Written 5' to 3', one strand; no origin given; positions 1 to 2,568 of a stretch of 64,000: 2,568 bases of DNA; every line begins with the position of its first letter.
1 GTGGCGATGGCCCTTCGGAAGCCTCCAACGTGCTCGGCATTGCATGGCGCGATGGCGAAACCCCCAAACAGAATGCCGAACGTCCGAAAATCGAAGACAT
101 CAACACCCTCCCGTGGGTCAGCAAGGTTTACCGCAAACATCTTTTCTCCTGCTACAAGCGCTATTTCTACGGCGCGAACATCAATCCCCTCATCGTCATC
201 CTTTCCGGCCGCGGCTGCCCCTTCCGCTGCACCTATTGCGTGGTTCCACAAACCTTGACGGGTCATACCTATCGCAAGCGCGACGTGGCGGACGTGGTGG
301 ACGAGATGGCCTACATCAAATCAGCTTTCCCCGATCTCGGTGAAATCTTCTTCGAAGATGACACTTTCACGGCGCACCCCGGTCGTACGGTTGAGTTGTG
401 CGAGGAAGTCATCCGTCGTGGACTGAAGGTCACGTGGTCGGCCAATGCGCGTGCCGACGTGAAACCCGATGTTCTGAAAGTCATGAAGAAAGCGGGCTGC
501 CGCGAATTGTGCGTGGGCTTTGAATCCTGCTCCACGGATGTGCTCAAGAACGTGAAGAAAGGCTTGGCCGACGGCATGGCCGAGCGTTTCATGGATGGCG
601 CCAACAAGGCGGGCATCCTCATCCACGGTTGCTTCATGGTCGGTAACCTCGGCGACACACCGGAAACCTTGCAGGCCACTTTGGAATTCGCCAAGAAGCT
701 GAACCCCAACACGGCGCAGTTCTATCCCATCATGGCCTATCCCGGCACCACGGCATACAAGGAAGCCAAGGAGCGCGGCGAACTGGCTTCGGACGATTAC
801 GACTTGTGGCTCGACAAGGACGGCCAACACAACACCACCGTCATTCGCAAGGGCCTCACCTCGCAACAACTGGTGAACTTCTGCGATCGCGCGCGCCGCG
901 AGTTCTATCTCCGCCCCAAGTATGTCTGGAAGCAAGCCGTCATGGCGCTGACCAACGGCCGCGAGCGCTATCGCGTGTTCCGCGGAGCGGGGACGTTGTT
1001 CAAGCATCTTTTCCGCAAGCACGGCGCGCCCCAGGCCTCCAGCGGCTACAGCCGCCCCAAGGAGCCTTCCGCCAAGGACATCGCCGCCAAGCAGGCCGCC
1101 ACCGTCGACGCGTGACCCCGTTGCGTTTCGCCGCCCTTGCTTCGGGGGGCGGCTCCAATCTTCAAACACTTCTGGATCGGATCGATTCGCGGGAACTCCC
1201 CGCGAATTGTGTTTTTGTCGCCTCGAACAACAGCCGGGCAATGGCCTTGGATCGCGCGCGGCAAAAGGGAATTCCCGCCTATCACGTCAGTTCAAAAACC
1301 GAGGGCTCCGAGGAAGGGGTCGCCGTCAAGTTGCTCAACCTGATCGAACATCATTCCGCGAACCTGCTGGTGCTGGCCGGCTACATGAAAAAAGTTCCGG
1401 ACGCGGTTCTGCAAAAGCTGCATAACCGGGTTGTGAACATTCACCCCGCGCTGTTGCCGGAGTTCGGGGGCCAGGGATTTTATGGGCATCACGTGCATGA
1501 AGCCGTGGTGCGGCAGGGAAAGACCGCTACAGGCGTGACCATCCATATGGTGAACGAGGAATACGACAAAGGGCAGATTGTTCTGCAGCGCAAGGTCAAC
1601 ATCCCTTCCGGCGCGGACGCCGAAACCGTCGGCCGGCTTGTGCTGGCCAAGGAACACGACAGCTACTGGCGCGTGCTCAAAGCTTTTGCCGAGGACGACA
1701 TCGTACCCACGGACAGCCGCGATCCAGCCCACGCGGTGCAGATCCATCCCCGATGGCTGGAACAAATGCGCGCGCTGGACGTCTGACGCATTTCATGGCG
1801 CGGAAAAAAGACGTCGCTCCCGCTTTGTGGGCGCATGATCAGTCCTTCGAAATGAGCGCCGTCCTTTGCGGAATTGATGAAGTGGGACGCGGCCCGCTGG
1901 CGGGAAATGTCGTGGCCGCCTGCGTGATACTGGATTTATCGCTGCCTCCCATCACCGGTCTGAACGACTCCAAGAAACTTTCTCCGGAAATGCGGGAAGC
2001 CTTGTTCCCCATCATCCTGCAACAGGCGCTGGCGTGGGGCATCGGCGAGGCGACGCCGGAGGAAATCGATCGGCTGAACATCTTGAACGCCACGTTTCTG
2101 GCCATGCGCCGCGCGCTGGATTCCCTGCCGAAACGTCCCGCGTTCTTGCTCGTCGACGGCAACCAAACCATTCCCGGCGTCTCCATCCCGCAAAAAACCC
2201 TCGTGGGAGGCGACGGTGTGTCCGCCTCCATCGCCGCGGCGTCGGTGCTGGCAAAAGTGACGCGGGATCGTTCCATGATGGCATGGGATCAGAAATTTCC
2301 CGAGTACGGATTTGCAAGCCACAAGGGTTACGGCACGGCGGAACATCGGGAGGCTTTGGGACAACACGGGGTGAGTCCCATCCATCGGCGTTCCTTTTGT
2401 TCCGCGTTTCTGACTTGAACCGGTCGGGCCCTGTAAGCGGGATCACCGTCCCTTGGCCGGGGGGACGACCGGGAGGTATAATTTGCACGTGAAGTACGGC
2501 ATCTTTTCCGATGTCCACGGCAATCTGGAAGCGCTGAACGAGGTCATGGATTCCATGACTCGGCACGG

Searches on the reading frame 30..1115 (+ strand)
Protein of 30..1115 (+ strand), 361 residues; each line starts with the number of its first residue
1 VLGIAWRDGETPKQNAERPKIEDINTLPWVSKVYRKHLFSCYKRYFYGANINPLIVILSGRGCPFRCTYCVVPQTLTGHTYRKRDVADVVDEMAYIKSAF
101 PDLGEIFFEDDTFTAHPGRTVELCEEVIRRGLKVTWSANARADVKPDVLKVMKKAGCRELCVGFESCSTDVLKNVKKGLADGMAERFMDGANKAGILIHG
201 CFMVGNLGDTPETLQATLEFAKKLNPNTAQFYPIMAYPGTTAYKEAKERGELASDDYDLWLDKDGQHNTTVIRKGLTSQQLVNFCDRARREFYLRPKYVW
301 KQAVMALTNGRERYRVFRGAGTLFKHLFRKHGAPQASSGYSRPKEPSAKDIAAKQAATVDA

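Call 4: search_protein_families(library=pfam, proteins=[window:30-1115:+])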
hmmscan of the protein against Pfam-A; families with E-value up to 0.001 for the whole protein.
window:30-1115:+ (361 aa): 1 family
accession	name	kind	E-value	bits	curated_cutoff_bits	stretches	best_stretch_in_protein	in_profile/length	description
PF04055.27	Radical_SAM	-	2.2e-21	77.2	29.5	1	59-221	3-166/166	Radical SAM superfamily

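Call 5: search_protein_families(library=ncbifam, proteins=[window:30-1115:+])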
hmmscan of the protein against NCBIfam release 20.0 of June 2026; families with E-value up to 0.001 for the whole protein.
window:30-1115:+ (361 aa): 24 families
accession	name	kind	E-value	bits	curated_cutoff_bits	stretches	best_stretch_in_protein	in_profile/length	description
TIGR03471.1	HpnJ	equivalog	8.8e-87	291.9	577.6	1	3-329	147-469/472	hopanoid biosynthesis associated radical SAM protein HpnJ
TIGR04479.1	bcpD_PhpK_rSAM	subfamily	3.1e-29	101.7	600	1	45-245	232-430/504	PhpK family radical SAM P-methyltransferase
TIGR04072.2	rSAM_ladder_B12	equivalog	2.2e-28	99.1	360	1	52-255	178-381/443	lipid biosynthesis B12-binding/radical SAM protein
TIGR02026.1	BchE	equivalog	4.2e-28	98.5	481.35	1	3-305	149-439/497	magnesium-protoporphyrin IX monomethyl ester anaerobic oxidative cyclase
NF050148.1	rSAM_ApyD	equivalog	1.3e-26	93.2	750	1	3-255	156-400/645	RiPP biosynthesis radical SAM protein ApyD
NF038361.1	rSAM_Sden_1168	equivalog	1.5e-22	79.9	575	1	5-302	232-529/560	Sden_1168 family B12-binding radical SAM P-methyltransferase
NF033070.1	rSAM_AprD4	equivalog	1.7e-19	70.1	500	1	54-256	196-400/456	AprD4 family radical SAM diol-dehydratase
TIGR04385.1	B12_rSAM_cofa1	equivalog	7.3e-19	68.3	450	1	53-224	194-364/438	B12 lower ligand biosynthesis radical SAM protein BzaD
TIGR04367.1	HpnR_B12_rSAM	equivalog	9e-19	67.4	650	1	36-268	169-390/490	hopanoid C-3 methylase HpnR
TIGR04014.1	B12_SAM_MJ_0865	equivalog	8e-14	51.3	360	1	57-225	163-337/434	methyl-coenzyme M reductase glutamine C-methyltransferase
TIGR04013.1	B12_SAM_MJ_1487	hypoth_equivalog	3.7e-13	49.1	251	2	42-95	141-191/382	TIGR04013 family B12-binding domain/radical SAM domain-containing protein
TIGR03975.1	rSAM_ocin_1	subfamily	7.7e-13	47.8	281.85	1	2-223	212-429/606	RiPP maturation radical SAM C-methyltransferase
TIGR04295.1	B12_rSAM_oligo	hypoth_equivalog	2.4e-12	46.3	400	1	3-245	149-383/422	TIGR04295 family B12-binding domain-containing radical SAM protein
NF045585.1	rSAM_slr0320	equivalog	6e-10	38.2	775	1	39-180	222-363/511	photosystem II high light acclimation radical SAM protein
TIGR04428.1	B12_rSAM_trp_MT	equivalog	1.7e-08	33.3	500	1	55-227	217-401/558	tryptophan 2-C-methyltransferase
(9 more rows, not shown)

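Call 65: find_homologous_proteins(query=window:30-1115:+, max_evalue=1e-50)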
Query window:30-1115:+ (361 aa): 2736 proteins with E <= 1e-50 among 4959 candidates; the best 120 are listed.
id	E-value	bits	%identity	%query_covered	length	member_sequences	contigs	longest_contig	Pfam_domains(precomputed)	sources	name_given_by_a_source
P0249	2.6e-218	742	87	98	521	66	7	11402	PF04055.28,PF02310.25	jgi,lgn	jgi:anaerobic magnesium-protoporphyrin IX monomethyl ester cyclase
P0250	4.8e-215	731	87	98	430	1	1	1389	PF04055.28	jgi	jgi:radical SAM superfamily enzyme YgiQ (UPF0313 family)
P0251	7.6e-214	727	85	100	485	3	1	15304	PF04055.28,PF02310.25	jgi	jgi:radical SAM superfamily enzyme YgiQ (UPF0313 family)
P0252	5.6e-212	721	85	100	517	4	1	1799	PF04055.28,PF02310.25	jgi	jgi:radical SAM superfamily enzyme YgiQ (UPF0313 family)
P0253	1.7e-202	690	85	94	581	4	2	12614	PF04055.28,PF02310.25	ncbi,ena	-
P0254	1.1e-201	687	83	98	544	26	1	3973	PF04055.28,PF02310.25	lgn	-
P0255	2.7e-201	686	83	96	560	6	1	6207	PF04055.28,PF02310.25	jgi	jgi:radical SAM superfamily enzyme YgiQ (UPF0313 family)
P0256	5.5e-201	685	83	97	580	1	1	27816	PF04055.28,PF02310.25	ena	-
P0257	3.8e-200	682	84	94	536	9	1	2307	PF04055.28,PF02310.25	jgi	jgi:radical SAM superfamily enzyme YgiQ (UPF0313 family)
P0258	3.9e-200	682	82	98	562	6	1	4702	PF04055.28,PF02310.25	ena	-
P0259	6.6e-200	682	84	94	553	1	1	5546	PF04055.28,PF02310.25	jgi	jgi:radical SAM superfamily enzyme YgiQ (UPF0313 family)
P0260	1.9e-199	680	83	94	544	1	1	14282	PF04055.28,PF02310.25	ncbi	ncbi:MAG: radical SAM protein [Fibrobacteria bacterium]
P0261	2.8e-199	680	83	96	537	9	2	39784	PF04055.28,PF02310.25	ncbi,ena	-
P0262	1.0e-198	678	84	93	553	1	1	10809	PF04055.28,PF02310.25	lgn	-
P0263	1.0e-198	678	84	93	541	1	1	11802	PF04055.28,PF02310.25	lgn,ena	-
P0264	1.1e-198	678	83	96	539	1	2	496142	PF04055.28,PF02310.25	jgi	jgi:radical SAM superfamily enzyme YgiQ (UPF0313 family)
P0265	2.7e-198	676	84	94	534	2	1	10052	PF04055.28,PF02310.25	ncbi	-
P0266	1.6e-197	674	82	98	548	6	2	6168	PF04055.28,PF02310.25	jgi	jgi:anaerobic magnesium-protoporphyrin IX monomethyl ester cyclase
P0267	1.9e-197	674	84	93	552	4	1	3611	PF04055.28,PF02310.25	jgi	jgi:anaerobic magnesium-protoporphyrin IX monomethyl ester cyclase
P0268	1.3e-196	671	78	100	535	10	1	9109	PF04055.28,PF02310.25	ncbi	-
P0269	1.5e-196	671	83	94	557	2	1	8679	PF04055.28,PF02310.25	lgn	-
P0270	3.6e-196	669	81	98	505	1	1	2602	PF04055.28,PF02310.25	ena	-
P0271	1.8e-195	667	83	95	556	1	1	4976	PF04055.28,PF02310.25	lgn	-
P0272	6.2e-194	662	81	96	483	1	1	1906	PF04055.28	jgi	jgi:radical SAM superfamily enzyme YgiQ (UPF0313 family)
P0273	2.4e-192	657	82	94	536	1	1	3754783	PF04055.28,PF02310.25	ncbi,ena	-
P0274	1.5e-189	648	80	96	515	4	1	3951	PF04055.28,PF02310.25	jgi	jgi:radical SAM superfamily enzyme YgiQ (UPF0313 family)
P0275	1.1e-187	641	77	98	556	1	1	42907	PF04055.28,PF02310.25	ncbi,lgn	-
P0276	1.1e-179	615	78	97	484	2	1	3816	PF04055.28,PF02310.25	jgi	jgi:radical SAM superfamily enzyme YgiQ (UPF0313 family)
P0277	4.3e-176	603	73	99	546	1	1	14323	PF04055.28,PF02310.25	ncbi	-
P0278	1.5e-165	569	70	94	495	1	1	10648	PF04055.28,PF02310.25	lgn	-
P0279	2.7e-165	568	72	93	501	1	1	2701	PF04055.28,PF02310.25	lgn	-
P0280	5.1e-165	567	73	92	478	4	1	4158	PF04055.28,PF02310.25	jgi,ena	jgi:radical SAM superfamily enzyme YgiQ (UPF0313 family)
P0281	1.5e-164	565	72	93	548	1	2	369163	PF04055.28,PF02310.25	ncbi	-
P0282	5.7e-161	554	71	93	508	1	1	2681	PF04055.28,PF02310.25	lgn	-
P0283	4.2e-160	551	69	92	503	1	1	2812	PF04055.28,PF02310.25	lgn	-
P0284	1.2e-159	549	68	93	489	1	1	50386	PF04055.28,PF02310.25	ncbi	-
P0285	1.4e-159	549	70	92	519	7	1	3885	PF04055.28,PF02310.25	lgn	-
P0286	2.7e-159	548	70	91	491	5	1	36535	PF04055.28,PF02310.25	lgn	-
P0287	2.7e-159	548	66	99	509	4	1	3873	PF04055.28,PF02310.25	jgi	-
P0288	1.0e-158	546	65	99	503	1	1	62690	PF04055.28,PF02310.25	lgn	-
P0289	1.8e-158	545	66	97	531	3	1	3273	PF04055.28,PF02310.25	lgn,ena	-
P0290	3.0e-158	545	67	96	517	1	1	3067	PF04055.28,PF02310.25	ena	-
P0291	6.2e-158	544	68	93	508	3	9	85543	PF04055.28,PF02310.25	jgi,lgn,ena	-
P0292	4.9e-157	541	69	93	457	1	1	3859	PF04055.28,PF02310.25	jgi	jgi:radical SAM superfamily enzyme YgiQ (UPF0313 family)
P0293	1.3e-156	539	70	91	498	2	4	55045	PF04055.28,PF02310.25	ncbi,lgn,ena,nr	ncbi:MAG: radical SAM protein [Fibrobacter sp.]|nr:radical SAM protein [Fibrobacter sp.]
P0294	1.8e-156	539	69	92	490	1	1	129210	PF04055.28,PF02310.25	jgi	jgi:anaerobic magnesium-protoporphyrin IX monomethyl ester cyclase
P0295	5.6e-156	537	69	91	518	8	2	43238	PF04055.28,PF02310.25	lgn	-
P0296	9.5e-156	536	68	91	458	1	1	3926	PF04055.28,PF02310.25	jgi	-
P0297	1.4e-155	536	66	96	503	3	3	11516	PF04055.28,PF02310.25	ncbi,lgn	-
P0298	2.5e-155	535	66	94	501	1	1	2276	PF04055.28,PF02310.25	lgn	-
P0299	4.2e-155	534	69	91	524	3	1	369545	PF04055.28,PF02310.25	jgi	-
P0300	6.6e-155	534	85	75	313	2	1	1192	PF04055.28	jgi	jgi:radical SAM superfamily enzyme YgiQ (UPF0313 family)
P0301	7.9e-155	533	67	93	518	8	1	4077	PF04055.28,PF02310.25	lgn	-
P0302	8.6e-155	533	68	91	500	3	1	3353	PF04055.28,PF02310.25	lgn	-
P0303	1.3e-154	533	67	92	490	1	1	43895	PF04055.28,PF02310.25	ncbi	ncbi:B12-binding domain-containing radical SAM protein [Fibrobacterota bacterium]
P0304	1.6e-154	532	69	91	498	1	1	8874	PF04055.28,PF02310.25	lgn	-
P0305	2.1e-154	532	69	91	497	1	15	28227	PF04055.28,PF02310.25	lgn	-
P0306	3.9e-154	531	70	91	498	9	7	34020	PF04055.28,PF02310.25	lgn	-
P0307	1.7e-153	529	68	91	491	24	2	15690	PF04055.28,PF02310.25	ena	-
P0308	5.0e-153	527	67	93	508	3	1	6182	PF04055.28,PF02310.25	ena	-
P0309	1.2e-152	526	68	91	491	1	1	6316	PF04055.28,PF02310.25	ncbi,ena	-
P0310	4.3e-152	524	67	91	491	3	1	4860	PF04055.28,PF02310.25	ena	-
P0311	4.4e-152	524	66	91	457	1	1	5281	PF04055.28,PF02310.25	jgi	jgi:radical SAM superfamily enzyme YgiQ (UPF0313 family)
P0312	4.9e-152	524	67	91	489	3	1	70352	PF04055.28,PF02310.25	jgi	jgi:radical SAM superfamily enzyme YgiQ (UPF0313 family)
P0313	1.7e-151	522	67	91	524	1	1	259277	PF04055.28,PF02310.25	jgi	jgi:radical SAM superfamily enzyme YgiQ (UPF0313 family)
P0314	3.4e-151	521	68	91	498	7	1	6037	PF04055.28,PF02310.25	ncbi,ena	-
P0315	9.9e-151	520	66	91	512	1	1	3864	PF04055.28,PF02310.25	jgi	jgi:radical SAM superfamily enzyme YgiQ (UPF0313 family)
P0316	1.0e-150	520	66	91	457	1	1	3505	PF04055.28,PF02310.25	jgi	jgi:radical SAM superfamily enzyme YgiQ (UPF0313 family)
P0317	2.4e-150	519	67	93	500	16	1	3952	PF04055.28,PF02310.25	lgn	-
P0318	2.4e-150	519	65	91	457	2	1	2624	PF04055.28,PF02310.25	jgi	jgi:radical SAM superfamily enzyme YgiQ (UPF0313 family)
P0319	6.4e-150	517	66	93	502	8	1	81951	PF04055.28,PF02310.25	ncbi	-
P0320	6.8e-150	517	65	91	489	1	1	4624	PF04055.28,PF02310.25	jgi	jgi:radical SAM superfamily enzyme YgiQ (UPF0313 family)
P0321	7.0e-150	517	65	92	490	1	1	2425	PF04055.28,PF02310.25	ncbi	-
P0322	1.5e-149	516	66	91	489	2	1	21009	PF04055.28,PF02310.25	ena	-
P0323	4.0e-149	515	67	93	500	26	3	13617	PF04055.28,PF02310.25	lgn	-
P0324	7.6e-149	514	67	91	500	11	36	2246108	PF04055.28,PF02310.25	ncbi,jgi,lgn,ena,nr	ncbi:MAG: radical SAM protein [Fibrobacter sp.]|nr:radical SAM protein [Fibrobacter sp.]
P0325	1.1e-148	513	66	91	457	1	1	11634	PF04055.28,PF02310.25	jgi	jgi:radical SAM superfamily enzyme YgiQ (UPF0313 family)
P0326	1.6e-148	513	65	91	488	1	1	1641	PF04055.28,PF02310.25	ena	-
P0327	1.6e-148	513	66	91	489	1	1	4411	PF04055.28,PF02310.25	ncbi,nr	ncbi:MAG: B12-binding domain-containing radical SAM protein [Fibromonadales bacterium]|nr:B12-bindin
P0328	1.9e-148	512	64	91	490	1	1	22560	PF04055.28,PF02310.25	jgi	jgi:radical SAM superfamily enzyme YgiQ (UPF0313 family)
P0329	2.7e-148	512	65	91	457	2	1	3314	PF04055.28,PF02310.25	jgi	jgi:radical SAM superfamily enzyme YgiQ (UPF0313 family)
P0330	3.7e-148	511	66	93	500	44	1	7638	PF04055.28,PF02310.25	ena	-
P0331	5.1e-148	511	66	91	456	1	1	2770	PF04055.28,PF02310.25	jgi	-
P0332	8.5e-148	510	67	91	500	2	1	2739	PF04055.28,PF02310.25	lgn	-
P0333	9.1e-148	510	64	91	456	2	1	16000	PF04055.28,PF02310.25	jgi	jgi:radical SAM superfamily enzyme YgiQ (UPF0313 family)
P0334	1.6e-147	509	65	91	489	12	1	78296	PF04055.28,PF02310.25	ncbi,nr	ncbi:MAG: B12-binding domain-containing radical SAM protein [Fibromonadaceae bacterium]|nr:B12-bindi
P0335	2.5e-147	509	65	92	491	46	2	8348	PF04055.28,PF02310.25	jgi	-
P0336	3.3e-147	508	66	93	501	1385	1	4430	PF04055.28,PF02310.25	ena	-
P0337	9.6e-147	507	63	91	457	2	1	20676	PF04055.28,PF02310.25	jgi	jgi:radical SAM superfamily enzyme YgiQ (UPF0313 family)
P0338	9.9e-147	507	66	91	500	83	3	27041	PF04055.28,PF02310.25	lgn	-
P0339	1.5e-146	506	63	99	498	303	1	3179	PF04055.28,PF02310.25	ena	-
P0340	1.7e-146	506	65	91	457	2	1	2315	PF04055.28,PF02310.25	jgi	-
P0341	2.4e-146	505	65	93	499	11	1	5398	PF04055.28,PF02310.25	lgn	-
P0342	3.9e-146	505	63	92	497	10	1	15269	PF04055.28,PF02310.25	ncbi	-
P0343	3.9e-146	505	65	93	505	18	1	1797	PF04055.28,PF02310.25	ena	-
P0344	5.2e-146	504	65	93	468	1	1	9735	PF04055.28,PF02310.25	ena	-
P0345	7.2e-146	504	65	93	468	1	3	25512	PF04055.28,PF02310.25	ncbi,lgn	-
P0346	7.2e-146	504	65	93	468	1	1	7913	PF04055.28,PF02310.25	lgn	-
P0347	1.4e-145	503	65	91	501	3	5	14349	PF04055.28,PF02310.25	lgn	-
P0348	2.1e-145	502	64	93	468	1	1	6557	PF04055.28,PF02310.25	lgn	-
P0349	1.6e-144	499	64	91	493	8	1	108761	PF04055.28,PF02310.25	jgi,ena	-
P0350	3.4e-144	498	65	93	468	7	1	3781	PF04055.28,PF02310.25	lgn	-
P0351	4.1e-144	498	66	87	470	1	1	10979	PF04055.28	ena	-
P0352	1.2e-143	497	64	91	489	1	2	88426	PF04055.28,PF02310.25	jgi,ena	-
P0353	5.5e-143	494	65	92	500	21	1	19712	PF04055.28,PF02310.25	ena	-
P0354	1.5e-142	493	65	92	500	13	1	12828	PF04055.28,PF02310.25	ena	-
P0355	3.3e-142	492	64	93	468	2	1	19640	PF04055.28,PF02310.25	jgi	jgi:radical SAM superfamily enzyme YgiQ (UPF0313 family)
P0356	1.4e-141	490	64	91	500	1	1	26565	PF04055.28,PF02310.25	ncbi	-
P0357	1.1e-140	487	64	92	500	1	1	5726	PF04055.28,PF02310.25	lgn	-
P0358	5.6e-140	484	64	92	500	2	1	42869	PF04055.28,PF02310.25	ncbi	-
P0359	1.2e-139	483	63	91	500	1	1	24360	PF04055.28,PF02310.25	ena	-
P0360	1.8e-139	483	63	91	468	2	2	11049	PF04055.28,PF02310.25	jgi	-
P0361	4.5e-125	435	59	93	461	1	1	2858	PF04055.28,PF02310.25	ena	-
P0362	3.7e-120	419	55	91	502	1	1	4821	PF04055.28,PF02310.25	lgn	-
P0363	1.1e-114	401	53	91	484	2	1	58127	PF04055.28,PF02310.25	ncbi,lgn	-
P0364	1.5e-114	401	54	92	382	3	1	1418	PF04055.28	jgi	-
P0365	3.4e-114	400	56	88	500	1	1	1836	PF04055.28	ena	-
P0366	2.3e-113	397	53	91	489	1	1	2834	PF04055.28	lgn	-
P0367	3.8e-113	396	53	92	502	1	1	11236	PF04055.28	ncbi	-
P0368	4.8e-113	396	52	90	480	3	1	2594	PF04055.28,PF02310.25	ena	-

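Call 66: search_protein_families(library=ncbifam, proteins=[P0249, P0273, P0324], max_evalue=1e-20)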
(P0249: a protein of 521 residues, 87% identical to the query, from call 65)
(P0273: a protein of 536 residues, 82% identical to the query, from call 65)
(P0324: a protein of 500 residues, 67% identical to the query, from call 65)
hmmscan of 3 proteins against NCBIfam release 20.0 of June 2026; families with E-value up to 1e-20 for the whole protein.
P0249 (521 aa): 11 families
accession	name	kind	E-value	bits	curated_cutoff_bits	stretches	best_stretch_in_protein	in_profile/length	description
TIGR03471.1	HpnJ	equivalog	2e-110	369.9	577.6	1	1-482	1-469/472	hopanoid biosynthesis associated radical SAM protein HpnJ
TIGR02026.1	BchE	equivalog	2.7e-47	161.8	481.35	1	29-467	19-447/497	magnesium-protoporphyrin IX monomethyl ester anaerobic oxidative cyclase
NF050148.1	rSAM_ApyD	equivalog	9.5e-34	116.8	750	1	70-401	72-395/645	RiPP biosynthesis radical SAM protein ApyD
TIGR04072.2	rSAM_ladder_B12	equivalog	3.6e-32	111.6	360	1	30-407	16-380/443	lipid biosynthesis B12-binding/radical SAM protein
NF038361.1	rSAM_Sden_1168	equivalog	1.4e-30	106.4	575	1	84-456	153-530/560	Sden_1168 family B12-binding radical SAM P-methyltransferase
TIGR04479.1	bcpD_PhpK_rSAM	subfamily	1.7e-29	102.6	600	1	126-383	174-415/504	PhpK family radical SAM P-methyltransferase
TIGR04295.1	B12_rSAM_oligo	hypoth_equivalog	9.3e-28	97.1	400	1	31-398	24-383/422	TIGR04295 family B12-binding domain-containing radical SAM protein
TIGR04367.1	HpnR_B12_rSAM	equivalog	2.1e-24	85.9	650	1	33-421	23-390/490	hopanoid C-3 methylase HpnR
TIGR03975.1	rSAM_ocin_1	subfamily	2.2e-23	82.6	281.85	1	91-376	147-429/606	RiPP maturation radical SAM C-methyltransferase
TIGR04385.1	B12_rSAM_cofa1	equivalog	2.7e-23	82.9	450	1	105-376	104-363/438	B12 lower ligand biosynthesis radical SAM protein BzaD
TIGR04013.1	B12_SAM_MJ_1487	hypoth_equivalog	2.4e-21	76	251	0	60-249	30-192/382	TIGR04013 family B12-binding domain/radical SAM domain-containing protein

P0273 (536 aa): 10 families
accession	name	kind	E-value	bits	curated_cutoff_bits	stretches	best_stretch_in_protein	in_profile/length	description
TIGR03471.1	HpnJ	equivalog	2.3e-114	382.9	577.6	1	1-483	1-470/472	hopanoid biosynthesis associated radical SAM protein HpnJ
TIGR02026.1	BchE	equivalog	1.9e-47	162.3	481.35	1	29-451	19-433/497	magnesium-protoporphyrin IX monomethyl ester anaerobic oxidative cyclase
NF050148.1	rSAM_ApyD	equivalog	9.9e-36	123.3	750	1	89-401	91-395/645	RiPP biosynthesis radical SAM protein ApyD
TIGR04479.1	bcpD_PhpK_rSAM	subfamily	2.4e-31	108.7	600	1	126-381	174-413/504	PhpK family radical SAM P-methyltransferase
NF038361.1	rSAM_Sden_1168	equivalog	9.2e-31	107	575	1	120-406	195-480/560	Sden_1168 family B12-binding radical SAM P-methyltransferase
TIGR04072.2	rSAM_ladder_B12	equivalog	1.4e-29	103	360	1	31-405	17-378/443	lipid biosynthesis B12-binding/radical SAM protein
TIGR04295.1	B12_rSAM_oligo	hypoth_equivalog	1.4e-25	89.9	400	1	31-401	24-386/422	TIGR04295 family B12-binding domain-containing radical SAM protein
TIGR04367.1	HpnR_B12_rSAM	equivalog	2.4e-23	82.5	650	1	36-412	26-384/490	hopanoid C-3 methylase HpnR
TIGR03975.1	rSAM_ocin_1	subfamily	2.3e-21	75.9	281.85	1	114-377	172-430/606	RiPP maturation radical SAM C-methyltransferase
TIGR04013.1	B12_SAM_MJ_1487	hypoth_equivalog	3e-21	75.7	251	0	61-246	31-189/382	TIGR04013 family B12-binding domain/radical SAM domain-containing protein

P0324 (500 aa): 10 families
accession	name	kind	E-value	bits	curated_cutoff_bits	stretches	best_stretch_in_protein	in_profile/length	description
TIGR03471.1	HpnJ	equivalog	2.1e-107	359.9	577.6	1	1-477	1-463/472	hopanoid biosynthesis associated radical SAM protein HpnJ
TIGR02026.1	BchE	equivalog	2.3e-42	145.5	481.35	1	3-474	2-455/497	magnesium-protoporphyrin IX monomethyl ester anaerobic oxidative cyclase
TIGR04072.2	rSAM_ladder_B12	equivalog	6.3e-33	114.1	360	1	186-432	165-402/443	lipid biosynthesis B12-binding/radical SAM protein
NF050148.1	rSAM_ApyD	equivalog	4.1e-30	104.8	750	1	67-416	69-411/645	RiPP biosynthesis radical SAM protein ApyD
TIGR04479.1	bcpD_PhpK_rSAM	subfamily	7.6e-29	100.4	600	1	198-384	232-415/504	PhpK family radical SAM P-methyltransferase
TIGR04385.1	B12_rSAM_cofa1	equivalog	5.1e-27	95.2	450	1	99-373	98-359/438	B12 lower ligand biosynthesis radical SAM protein BzaD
TIGR04367.1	HpnR_B12_rSAM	equivalog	1.9e-26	92.7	650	1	32-413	22-384/490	hopanoid C-3 methylase HpnR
TIGR03975.1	rSAM_ocin_1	subfamily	3.4e-23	82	281.85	1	61-372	117-424/606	RiPP maturation radical SAM C-methyltransferase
NF038361.1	rSAM_Sden_1168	equivalog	4.8e-23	81.5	575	1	119-438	194-507/560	Sden_1168 family B12-binding radical SAM P-methyltransferase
TIGR04295.1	B12_rSAM_oligo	hypoth_equivalog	7.8e-21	74.2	400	0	30-400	23-384/422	TIGR04295 family B12-binding domain-containing radical SAM protein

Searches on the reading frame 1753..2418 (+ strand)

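Call 27: search_protein_families(library=pfam, proteins=[window:1753-2418:+], max_evalue=0.00001)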
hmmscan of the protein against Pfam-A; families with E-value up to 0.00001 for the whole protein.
window:1753-2418:+ (221 aa): 1 family
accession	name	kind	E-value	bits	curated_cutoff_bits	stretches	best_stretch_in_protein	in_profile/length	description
PF01351.25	RNase_HII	-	2.4e-41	142.3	25.8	1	39-217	1-198/199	Ribonuclease HII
